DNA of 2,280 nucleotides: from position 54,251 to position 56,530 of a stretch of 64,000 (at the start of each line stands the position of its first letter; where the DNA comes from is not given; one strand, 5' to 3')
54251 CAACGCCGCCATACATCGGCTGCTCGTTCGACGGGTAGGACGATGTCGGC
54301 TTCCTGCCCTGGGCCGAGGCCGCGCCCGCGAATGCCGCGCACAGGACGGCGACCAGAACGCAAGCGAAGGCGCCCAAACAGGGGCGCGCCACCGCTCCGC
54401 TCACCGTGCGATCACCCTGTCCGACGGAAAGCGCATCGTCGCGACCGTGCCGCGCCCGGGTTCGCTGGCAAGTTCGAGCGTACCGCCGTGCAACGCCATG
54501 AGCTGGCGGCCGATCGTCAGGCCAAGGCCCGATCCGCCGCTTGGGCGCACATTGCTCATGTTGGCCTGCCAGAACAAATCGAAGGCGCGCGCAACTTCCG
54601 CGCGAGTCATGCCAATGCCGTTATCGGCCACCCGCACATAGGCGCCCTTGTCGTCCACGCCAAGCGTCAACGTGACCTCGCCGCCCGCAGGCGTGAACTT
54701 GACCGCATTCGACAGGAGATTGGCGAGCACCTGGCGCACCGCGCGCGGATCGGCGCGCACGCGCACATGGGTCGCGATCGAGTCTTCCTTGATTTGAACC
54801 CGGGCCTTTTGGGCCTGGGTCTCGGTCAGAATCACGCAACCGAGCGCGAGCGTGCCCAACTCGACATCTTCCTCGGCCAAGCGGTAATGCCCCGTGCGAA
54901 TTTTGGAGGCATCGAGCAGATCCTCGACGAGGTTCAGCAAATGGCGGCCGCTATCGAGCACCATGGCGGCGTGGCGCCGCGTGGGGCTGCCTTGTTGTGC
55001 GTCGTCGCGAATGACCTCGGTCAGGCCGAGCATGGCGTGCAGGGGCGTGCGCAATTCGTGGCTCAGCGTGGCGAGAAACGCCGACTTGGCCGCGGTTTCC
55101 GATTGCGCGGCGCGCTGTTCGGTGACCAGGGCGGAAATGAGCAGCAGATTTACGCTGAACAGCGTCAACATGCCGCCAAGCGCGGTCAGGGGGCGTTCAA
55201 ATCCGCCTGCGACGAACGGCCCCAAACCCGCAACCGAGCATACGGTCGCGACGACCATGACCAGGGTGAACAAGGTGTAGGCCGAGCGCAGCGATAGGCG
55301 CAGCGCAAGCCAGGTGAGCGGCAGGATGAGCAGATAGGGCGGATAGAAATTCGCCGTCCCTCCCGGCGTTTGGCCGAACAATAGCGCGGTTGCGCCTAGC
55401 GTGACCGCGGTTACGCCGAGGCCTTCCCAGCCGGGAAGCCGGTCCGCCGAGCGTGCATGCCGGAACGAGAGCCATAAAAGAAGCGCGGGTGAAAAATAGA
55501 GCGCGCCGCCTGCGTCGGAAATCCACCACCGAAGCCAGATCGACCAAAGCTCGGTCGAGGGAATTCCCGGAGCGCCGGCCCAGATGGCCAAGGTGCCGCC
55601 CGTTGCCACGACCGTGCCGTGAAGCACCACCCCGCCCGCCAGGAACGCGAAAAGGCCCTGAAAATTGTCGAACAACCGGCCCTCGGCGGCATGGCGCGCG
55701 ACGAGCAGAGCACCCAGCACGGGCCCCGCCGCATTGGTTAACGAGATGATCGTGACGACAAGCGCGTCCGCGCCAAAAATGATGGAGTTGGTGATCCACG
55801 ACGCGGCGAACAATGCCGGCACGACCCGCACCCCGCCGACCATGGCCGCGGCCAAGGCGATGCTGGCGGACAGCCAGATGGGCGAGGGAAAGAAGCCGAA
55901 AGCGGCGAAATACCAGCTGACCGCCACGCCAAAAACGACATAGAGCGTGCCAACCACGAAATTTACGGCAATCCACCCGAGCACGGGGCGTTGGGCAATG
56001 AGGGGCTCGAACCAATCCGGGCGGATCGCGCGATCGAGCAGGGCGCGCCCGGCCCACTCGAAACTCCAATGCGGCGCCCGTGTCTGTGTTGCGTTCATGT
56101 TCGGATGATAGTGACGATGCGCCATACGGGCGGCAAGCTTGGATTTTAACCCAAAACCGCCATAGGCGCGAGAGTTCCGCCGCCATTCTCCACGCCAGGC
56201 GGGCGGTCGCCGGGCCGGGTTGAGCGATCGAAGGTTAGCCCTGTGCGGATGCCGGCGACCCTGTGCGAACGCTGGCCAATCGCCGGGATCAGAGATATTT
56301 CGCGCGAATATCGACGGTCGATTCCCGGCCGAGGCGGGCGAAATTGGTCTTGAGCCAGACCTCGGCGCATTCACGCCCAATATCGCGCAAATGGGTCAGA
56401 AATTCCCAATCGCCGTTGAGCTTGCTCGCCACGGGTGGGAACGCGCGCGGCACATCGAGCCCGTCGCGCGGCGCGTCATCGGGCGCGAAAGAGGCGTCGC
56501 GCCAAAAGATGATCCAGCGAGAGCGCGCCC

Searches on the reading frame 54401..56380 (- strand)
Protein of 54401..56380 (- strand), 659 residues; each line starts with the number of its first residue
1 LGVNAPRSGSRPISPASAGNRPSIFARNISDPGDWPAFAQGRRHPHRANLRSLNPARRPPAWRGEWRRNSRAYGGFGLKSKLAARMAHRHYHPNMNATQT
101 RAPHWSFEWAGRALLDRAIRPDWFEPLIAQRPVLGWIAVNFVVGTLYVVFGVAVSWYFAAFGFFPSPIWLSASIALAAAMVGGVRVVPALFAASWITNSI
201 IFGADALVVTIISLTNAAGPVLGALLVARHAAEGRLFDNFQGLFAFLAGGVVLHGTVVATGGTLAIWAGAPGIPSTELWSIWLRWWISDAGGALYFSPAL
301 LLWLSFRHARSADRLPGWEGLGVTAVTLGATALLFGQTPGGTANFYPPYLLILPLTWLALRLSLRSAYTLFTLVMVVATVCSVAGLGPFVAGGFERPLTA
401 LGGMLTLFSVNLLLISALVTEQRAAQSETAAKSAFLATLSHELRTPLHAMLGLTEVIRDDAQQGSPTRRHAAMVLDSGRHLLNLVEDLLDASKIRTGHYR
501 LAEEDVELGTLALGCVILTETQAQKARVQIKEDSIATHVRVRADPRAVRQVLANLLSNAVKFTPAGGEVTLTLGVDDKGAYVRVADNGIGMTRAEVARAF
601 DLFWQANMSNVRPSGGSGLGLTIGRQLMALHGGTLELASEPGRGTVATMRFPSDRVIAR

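Call 3: search_protein_families(library=pfam, proteins=[window:54401-56380:-], max_evalue=0.01)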
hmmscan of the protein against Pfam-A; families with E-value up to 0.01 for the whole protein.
window:54401-56380:- (659 aa): 5 families
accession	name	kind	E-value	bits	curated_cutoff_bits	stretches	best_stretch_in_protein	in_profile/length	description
PF02518.31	HATPase_c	-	6e-27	94.7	26.4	1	544-654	2-110/111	Histidine kinase-, DNA gyrase B-, and HSP90-like ATPase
PF05231.19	MASE1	-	8.2e-20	71.5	29.8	1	148-423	11-299/299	MASE1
PF00512.31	HisKA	-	1.6e-16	60.5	26.9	1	431-497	1-66/66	His Kinase A (phospho-acceptor) domain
PF13581.12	HATPase_c_2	-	0.0053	17.2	27.4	0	547-637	31-114/127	Histidine kinase-like ATPase domain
PF13589.12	HATPase_c_3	-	0.0058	17.1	25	0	550-622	5-78/137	Histidine kinase-, DNA gyrase B-, and HSP90-like ATPase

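Call 4: search_protein_families(library=ncbifam, proteins=[window:54401-56380:-], max_evalue=0.01)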
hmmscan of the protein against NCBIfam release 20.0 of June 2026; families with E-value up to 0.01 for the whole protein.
window:54401-56380:- (659 aa): 80 families (the best 25 are shown)
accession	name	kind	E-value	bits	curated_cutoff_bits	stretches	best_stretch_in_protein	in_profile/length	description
TIGR02956.1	TMAO_torS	equivalog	1.1e-53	182.7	676.5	1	424-650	456-679/967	TMAO reductase system sensor histidine kinase/response regulator TorS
NF046044.1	PnpS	equivalog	4e-48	164.4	400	1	419-652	160-390/390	two-component system histidine kinase PnpS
NF041947.1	LuxQ_Vibrio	equivalog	9.2e-46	156.1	1200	1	422-654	462-697/843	quorum-sensing autoinducer 2 sensor kinase/phosphatase LuxQ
TIGR02966.1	phoR_proteo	equivalog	9.4e-45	153.1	334.2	1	430-651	112-333/333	phosphate regulon sensor histidine kinase PhoR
NF033092.0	HK_WalK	equivalog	1.7e-43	149.1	725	1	419-652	362-593/594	cell wall metabolism sensor histidine kinase WalK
NF040691.1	MtrAB_MtrB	equivalog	3.9e-40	138.3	450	1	434-653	273-492/507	MtrAB system histidine kinase MtrB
NF041593.1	histid_kinase_PdhS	equivalog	1.1e-39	136.1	2000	1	421-658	791-1040/1041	cell-division control histidine kinase PdhS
NF008543.0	PRK11466.1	equivalog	4.1e-39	134.1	982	1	416-653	424-662/914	TMAO reductase system sensor histidine kinase/response regulator TorS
NF050805.1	CellDivHKDivJCaul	equivalog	1.8e-38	132.1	1000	1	417-652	283-519/531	cell cycle sensor histidine kinase DivJ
NF038297.2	hybrid_HK_HrmK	equivalog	1.9e-38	132.5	725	1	430-654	233-458/607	hybrid histidine kinase/response regulator HrmK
NF011874.0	PRK15347.1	equivalog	4.3e-38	130.9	852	1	418-653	384-614/921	two component system sensor kinase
NF052574.1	HisKinEspCMyxo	equivalog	1.4e-37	129.3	1200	2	145-427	6-281/785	serine histidine kinase EspC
NF047874.1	MASE3_PAS_HK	subfamily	1.4e-36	126.5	560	1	425-655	391-627/655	MASE3 domain-containing sensor histidine kinase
NF041735.1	hist_kin_RppB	equivalog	3.6e-36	124.9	400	1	434-652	218-438/438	two-component system sensor histidine kinase RppB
NF008099.0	PRK10841.1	equivalog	8.2e-36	123.1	920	1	423-652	461-689/949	two-component system sensor histidine kinase RcsC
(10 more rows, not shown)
